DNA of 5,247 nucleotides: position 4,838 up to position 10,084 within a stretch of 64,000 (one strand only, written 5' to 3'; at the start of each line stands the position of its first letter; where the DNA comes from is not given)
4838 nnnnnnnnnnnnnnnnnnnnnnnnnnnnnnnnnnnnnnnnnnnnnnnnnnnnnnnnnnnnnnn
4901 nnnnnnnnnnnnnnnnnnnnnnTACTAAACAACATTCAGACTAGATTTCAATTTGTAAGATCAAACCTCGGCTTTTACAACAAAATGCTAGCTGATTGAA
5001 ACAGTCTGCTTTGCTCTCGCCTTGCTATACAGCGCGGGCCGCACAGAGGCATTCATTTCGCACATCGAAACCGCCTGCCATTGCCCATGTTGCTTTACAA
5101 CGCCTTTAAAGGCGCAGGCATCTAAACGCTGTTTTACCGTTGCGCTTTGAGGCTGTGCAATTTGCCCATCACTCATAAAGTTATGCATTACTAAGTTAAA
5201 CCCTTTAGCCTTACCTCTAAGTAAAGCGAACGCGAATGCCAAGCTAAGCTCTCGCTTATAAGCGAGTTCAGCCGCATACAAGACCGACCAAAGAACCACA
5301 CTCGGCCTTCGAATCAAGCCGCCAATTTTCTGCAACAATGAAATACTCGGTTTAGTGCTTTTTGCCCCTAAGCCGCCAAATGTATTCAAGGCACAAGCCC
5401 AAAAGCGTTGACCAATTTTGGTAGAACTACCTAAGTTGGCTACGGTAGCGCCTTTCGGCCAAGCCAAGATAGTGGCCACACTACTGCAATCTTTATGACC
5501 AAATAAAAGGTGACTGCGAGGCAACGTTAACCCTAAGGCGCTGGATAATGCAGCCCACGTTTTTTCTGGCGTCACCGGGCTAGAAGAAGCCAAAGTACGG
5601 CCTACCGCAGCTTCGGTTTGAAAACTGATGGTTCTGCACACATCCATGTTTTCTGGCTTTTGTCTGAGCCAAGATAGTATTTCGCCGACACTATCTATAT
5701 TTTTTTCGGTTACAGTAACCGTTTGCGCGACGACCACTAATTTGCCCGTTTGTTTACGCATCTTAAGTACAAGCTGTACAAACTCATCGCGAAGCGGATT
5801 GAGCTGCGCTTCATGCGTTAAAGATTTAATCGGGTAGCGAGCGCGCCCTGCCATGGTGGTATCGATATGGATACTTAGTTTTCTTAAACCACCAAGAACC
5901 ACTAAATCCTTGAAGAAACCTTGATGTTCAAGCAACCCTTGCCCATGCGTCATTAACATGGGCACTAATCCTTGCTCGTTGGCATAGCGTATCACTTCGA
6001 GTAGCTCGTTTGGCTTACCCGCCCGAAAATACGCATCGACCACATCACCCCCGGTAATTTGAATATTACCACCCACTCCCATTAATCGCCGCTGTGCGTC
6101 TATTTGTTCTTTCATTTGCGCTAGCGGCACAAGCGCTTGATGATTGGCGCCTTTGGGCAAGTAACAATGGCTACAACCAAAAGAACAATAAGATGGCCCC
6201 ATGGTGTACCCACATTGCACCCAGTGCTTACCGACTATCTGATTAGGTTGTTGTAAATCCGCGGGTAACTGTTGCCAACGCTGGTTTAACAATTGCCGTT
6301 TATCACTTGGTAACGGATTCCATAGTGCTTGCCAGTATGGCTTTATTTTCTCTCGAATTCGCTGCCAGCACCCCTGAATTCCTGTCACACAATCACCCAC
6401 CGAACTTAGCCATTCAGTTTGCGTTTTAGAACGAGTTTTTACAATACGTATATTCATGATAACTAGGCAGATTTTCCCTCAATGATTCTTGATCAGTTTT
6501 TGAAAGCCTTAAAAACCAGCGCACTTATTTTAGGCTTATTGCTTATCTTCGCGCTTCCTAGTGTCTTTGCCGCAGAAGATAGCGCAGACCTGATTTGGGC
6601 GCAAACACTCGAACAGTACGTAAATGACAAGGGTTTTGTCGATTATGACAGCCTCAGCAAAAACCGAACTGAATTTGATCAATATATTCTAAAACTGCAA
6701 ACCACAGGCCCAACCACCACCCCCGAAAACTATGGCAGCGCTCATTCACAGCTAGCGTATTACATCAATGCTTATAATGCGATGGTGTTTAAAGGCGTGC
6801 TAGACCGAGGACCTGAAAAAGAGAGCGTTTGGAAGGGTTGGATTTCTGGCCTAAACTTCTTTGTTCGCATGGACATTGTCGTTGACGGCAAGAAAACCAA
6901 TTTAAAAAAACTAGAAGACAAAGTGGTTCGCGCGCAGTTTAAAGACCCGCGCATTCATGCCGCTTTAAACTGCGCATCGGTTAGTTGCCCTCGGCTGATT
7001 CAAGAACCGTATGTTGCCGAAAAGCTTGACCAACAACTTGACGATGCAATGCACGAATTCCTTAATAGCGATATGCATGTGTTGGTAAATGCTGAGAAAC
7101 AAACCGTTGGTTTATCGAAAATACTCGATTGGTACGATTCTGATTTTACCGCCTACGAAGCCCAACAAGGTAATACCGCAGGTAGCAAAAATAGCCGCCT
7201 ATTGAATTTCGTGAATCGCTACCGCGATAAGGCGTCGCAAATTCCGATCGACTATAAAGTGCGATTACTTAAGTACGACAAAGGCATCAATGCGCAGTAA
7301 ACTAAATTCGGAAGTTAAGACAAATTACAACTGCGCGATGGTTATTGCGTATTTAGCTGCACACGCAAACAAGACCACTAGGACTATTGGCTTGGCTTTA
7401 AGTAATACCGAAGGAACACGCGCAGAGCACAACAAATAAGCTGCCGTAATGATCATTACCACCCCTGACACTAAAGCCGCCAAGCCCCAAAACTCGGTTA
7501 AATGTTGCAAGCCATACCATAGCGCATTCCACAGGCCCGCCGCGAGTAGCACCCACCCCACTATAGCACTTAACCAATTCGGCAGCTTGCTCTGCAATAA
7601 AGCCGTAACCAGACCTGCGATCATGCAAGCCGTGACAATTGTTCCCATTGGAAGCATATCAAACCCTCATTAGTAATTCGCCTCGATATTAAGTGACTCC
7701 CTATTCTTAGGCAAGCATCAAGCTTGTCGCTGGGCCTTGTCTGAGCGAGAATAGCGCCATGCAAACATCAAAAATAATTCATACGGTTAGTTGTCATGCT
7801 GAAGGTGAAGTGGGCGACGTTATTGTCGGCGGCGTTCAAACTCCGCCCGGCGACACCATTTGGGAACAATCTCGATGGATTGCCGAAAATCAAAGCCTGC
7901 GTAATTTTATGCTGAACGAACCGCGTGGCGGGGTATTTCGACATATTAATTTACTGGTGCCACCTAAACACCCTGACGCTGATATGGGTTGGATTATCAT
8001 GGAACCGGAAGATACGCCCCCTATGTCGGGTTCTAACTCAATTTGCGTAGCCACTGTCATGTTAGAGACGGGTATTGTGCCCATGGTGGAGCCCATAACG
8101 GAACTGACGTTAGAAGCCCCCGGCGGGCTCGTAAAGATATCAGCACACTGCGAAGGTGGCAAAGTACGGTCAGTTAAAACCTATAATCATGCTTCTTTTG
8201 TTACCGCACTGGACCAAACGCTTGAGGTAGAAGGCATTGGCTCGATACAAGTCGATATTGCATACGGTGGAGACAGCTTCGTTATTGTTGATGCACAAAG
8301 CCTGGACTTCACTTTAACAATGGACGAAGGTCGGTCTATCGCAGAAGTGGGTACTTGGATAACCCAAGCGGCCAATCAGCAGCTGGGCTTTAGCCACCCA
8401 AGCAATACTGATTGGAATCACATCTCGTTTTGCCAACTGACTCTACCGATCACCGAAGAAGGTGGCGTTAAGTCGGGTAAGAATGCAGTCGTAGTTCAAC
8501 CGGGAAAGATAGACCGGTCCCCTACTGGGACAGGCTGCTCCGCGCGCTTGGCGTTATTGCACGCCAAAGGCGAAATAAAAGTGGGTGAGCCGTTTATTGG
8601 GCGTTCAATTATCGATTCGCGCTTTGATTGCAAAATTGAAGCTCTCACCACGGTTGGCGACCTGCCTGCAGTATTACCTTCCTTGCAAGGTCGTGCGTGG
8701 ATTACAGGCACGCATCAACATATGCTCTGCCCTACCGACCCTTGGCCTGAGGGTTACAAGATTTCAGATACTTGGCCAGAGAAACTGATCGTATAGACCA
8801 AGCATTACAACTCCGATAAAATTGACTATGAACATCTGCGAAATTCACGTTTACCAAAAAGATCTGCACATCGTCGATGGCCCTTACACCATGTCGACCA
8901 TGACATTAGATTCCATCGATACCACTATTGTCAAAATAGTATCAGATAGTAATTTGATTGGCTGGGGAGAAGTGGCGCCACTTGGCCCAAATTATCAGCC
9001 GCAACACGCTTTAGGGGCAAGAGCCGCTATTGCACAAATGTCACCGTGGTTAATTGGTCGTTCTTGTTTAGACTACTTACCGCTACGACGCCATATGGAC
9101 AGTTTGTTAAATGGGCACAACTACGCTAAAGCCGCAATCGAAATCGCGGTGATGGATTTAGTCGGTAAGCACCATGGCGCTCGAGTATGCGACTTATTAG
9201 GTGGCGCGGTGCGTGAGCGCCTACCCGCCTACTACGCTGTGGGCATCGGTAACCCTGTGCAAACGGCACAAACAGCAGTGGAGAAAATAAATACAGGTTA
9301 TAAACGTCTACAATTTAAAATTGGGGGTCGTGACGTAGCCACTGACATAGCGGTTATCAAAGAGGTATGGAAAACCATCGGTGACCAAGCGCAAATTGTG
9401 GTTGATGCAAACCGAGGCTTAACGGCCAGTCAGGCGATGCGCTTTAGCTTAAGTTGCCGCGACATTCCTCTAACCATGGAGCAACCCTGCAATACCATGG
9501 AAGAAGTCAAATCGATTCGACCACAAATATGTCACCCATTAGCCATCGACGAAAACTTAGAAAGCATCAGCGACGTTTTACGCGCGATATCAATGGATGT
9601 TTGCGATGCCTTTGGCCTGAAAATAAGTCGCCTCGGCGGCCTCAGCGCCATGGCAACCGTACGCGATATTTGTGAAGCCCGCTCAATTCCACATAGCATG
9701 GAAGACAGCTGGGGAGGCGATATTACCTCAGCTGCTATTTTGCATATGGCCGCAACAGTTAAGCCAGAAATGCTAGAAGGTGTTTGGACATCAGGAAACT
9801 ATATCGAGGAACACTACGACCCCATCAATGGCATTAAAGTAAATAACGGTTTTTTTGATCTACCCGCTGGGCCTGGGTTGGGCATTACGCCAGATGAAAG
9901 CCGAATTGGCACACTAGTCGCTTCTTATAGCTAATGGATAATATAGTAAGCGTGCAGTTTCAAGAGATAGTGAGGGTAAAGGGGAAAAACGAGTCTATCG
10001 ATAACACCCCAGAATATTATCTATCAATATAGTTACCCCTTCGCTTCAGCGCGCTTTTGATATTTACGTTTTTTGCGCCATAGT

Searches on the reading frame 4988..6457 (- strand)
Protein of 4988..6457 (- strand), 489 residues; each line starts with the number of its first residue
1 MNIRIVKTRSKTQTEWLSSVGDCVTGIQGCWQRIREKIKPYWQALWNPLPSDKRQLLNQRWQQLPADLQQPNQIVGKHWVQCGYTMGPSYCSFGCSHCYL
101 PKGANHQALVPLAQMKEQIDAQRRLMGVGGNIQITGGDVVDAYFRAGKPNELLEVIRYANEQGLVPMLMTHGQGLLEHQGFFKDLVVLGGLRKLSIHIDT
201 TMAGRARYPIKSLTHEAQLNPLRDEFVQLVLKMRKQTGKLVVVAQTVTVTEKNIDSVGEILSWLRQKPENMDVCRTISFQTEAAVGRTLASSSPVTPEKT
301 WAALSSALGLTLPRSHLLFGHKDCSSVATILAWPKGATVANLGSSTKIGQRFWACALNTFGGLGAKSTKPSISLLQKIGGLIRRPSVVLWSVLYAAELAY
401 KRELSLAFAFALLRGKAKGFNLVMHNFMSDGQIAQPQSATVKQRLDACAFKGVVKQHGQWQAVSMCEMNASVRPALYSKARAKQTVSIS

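Call 5: search_protein_families(library=pfam, proteins=[window:4988-6457:-], max_evalue=0.001)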
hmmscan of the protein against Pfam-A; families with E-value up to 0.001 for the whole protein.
window:4988-6457:- (489 aa): 1 family
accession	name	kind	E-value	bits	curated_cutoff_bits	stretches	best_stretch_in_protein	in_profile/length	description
PF04055.27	Radical_SAM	-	0.00018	22.2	29.5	1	90-202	6-113/166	Radical SAM superfamily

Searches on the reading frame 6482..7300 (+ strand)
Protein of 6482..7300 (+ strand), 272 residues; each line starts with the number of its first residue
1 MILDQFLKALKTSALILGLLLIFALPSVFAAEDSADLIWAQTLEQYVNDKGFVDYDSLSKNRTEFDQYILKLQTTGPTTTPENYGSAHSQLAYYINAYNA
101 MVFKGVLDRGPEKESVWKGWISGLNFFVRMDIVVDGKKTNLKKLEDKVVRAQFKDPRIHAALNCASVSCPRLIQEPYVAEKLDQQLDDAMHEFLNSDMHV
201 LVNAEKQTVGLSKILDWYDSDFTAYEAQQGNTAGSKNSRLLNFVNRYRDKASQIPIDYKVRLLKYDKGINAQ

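Call 5: search_protein_families(library=pfam, proteins=[window:6482-7300:+], max_evalue=0.001)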
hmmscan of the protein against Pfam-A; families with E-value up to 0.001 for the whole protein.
window:6482-7300:+ (272 aa): 1 family
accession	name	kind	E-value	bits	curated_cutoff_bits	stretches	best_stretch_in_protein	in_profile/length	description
PF04784.19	DUF547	-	5.3e-24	85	27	1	87-194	6-125/125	Protein of unknown function, DUF547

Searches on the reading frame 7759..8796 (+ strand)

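Call 5: search_protein_families(library=pfam, proteins=[window:7759-8796:+], max_evalue=0.001)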
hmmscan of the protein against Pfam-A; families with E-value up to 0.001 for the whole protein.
window:7759-8796:+ (345 aa): 1 family
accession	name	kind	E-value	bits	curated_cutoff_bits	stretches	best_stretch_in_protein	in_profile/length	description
PF05544.16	Pro_racemase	-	4.2e-129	430.7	27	1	10-333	2-324/325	Proline racemase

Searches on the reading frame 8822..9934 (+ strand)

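Call 5: search_protein_families(library=pfam, proteins=[window:8822-9934:+], max_evalue=0.001)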
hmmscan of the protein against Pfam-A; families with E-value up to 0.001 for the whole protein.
window:8822-9934:+ (370 aa): 2 families
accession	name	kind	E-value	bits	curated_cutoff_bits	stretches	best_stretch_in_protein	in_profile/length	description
PF13378.12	MR_MLE_C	-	1.1e-42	146.7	29.4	1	149-360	3-218/219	Enolase C-terminal domain-like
PF02746.21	MR_MLE_N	-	3.7e-12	46.9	22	1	19-127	14-117/117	Mandelate racemase / muconate lactonizing enzyme, N-terminal domain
